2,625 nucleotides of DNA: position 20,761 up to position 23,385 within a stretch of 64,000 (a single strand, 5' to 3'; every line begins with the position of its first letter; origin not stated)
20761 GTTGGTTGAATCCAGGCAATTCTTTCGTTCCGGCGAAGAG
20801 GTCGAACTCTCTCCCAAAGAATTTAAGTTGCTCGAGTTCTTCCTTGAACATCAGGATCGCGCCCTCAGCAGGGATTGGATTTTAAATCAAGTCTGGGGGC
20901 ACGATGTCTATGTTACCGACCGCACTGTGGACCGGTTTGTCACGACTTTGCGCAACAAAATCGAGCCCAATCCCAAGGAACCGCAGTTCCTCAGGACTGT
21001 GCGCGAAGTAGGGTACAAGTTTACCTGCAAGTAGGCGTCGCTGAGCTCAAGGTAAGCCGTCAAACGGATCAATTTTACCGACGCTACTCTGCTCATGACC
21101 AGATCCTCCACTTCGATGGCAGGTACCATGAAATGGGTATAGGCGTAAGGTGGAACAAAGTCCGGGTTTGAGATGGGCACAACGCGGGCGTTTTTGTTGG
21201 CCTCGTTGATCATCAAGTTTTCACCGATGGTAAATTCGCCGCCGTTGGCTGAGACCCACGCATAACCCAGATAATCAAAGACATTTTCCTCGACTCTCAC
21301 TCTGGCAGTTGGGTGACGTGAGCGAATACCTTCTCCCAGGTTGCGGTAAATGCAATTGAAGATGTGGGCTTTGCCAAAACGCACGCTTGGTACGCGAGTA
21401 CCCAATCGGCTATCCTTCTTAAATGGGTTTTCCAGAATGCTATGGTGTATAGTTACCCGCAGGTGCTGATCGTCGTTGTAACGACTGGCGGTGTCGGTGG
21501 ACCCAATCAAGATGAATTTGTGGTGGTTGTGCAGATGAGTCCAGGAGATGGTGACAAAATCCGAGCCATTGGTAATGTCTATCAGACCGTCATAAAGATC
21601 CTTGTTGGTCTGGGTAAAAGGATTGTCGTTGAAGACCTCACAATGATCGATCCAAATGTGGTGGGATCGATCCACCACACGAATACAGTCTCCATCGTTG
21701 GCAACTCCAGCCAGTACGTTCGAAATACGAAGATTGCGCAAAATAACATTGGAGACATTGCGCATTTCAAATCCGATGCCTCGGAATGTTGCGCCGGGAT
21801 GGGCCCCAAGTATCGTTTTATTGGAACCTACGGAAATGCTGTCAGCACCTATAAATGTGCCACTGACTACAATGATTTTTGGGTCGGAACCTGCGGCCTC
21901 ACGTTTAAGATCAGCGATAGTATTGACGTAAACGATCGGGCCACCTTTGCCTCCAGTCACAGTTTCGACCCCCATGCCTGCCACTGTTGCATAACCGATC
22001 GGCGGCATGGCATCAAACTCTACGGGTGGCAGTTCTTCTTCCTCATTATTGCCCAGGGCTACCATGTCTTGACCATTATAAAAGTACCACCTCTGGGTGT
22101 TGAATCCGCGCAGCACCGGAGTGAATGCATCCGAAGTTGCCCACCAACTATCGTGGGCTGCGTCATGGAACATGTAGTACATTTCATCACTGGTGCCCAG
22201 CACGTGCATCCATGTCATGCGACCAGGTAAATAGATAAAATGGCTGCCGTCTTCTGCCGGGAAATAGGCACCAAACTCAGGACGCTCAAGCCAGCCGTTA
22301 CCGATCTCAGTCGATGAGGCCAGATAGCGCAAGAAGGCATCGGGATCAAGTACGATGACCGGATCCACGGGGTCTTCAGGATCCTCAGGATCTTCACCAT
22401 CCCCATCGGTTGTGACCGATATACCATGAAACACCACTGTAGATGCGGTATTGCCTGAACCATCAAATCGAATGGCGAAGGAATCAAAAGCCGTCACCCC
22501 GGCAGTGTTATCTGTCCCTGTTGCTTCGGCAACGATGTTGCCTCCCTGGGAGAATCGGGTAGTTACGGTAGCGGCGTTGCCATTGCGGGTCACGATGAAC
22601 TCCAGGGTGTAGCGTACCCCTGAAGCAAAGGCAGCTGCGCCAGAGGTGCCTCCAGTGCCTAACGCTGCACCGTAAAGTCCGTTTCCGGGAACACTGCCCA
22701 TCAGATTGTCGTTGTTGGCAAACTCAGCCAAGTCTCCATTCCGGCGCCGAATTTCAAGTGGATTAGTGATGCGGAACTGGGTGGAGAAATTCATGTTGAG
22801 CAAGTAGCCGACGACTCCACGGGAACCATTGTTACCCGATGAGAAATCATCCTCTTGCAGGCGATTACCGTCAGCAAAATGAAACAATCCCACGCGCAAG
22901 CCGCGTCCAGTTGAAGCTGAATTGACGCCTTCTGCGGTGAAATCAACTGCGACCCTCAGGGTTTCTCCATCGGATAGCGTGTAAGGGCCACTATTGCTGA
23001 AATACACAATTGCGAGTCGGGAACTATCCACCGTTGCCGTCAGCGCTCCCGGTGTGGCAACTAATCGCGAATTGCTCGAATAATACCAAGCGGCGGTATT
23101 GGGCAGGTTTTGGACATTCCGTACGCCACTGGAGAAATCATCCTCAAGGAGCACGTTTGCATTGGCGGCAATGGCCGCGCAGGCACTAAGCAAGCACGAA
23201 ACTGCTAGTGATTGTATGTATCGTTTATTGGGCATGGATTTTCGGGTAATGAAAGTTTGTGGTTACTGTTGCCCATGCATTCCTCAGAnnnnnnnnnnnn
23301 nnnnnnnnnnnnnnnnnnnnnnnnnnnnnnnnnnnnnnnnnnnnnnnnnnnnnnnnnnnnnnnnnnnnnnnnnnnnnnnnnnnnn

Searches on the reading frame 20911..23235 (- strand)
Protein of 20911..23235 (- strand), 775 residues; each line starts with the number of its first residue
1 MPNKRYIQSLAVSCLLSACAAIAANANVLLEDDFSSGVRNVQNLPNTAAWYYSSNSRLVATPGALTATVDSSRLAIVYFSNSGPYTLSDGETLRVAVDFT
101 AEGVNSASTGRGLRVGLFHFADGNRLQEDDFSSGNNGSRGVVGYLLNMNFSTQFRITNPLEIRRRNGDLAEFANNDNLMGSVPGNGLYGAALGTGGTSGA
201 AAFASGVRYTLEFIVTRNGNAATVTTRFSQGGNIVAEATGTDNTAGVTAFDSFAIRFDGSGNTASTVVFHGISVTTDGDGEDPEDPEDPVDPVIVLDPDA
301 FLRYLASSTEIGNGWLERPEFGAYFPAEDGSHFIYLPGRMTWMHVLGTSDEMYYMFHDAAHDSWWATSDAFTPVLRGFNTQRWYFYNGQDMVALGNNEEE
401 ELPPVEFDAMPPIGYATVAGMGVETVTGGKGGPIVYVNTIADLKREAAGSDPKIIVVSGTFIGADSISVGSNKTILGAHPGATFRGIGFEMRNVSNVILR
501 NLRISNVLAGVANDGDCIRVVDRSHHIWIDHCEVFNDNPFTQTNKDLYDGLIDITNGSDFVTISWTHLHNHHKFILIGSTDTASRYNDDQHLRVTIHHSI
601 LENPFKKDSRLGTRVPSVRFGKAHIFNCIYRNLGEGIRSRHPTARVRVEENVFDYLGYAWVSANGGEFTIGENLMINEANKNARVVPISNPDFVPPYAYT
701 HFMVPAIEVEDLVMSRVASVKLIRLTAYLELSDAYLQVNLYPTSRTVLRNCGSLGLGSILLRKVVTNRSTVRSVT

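Call 6: search_protein_families(library=pfam, max_evalue=1, proteins=[window:20911-23235:-])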
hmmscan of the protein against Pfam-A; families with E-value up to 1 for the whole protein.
seq(775 aa): 1 family
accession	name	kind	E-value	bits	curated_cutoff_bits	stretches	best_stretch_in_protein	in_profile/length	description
PF00544.25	Pectate_lyase_4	-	3.4e-33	115.5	24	1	465-653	29-211/211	Pectate lyase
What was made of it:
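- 21047..23235 (-): PL1 pectate lyase gene. It comprises a signal peptide, the module, a Trp/Tyr-rich spacer and the PF00544 catalytic domain. It is frameshifted near 21080-21085, so the listed ORF runs on to 20908. Pfam PF00544 E=3.4e-33 at residues 465-653 (call 6).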

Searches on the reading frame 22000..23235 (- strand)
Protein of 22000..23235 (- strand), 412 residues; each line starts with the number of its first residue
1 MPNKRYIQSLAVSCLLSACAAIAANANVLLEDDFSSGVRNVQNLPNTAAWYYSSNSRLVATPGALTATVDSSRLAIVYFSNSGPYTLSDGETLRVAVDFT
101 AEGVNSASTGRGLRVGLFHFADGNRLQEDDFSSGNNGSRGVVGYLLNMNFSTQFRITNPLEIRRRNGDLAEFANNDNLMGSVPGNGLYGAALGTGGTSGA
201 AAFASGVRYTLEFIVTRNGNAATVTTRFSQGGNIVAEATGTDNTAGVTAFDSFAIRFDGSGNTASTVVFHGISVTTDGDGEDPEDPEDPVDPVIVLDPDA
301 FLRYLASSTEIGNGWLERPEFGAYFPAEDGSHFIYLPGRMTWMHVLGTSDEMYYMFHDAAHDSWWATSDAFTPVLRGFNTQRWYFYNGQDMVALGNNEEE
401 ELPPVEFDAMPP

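Call 10: search_protein_families(library=ncbifam, max_evalue=1, proteins=[window:22000-23235:-])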
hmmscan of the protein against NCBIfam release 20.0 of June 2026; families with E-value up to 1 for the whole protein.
seq(412 aa): 0 families
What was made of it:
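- Closest known: NCBIfam 'choice-of-anchor' domain families. Different: No NCBIfam model, choice-of-anchor or otherwise, matches it (call 10).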
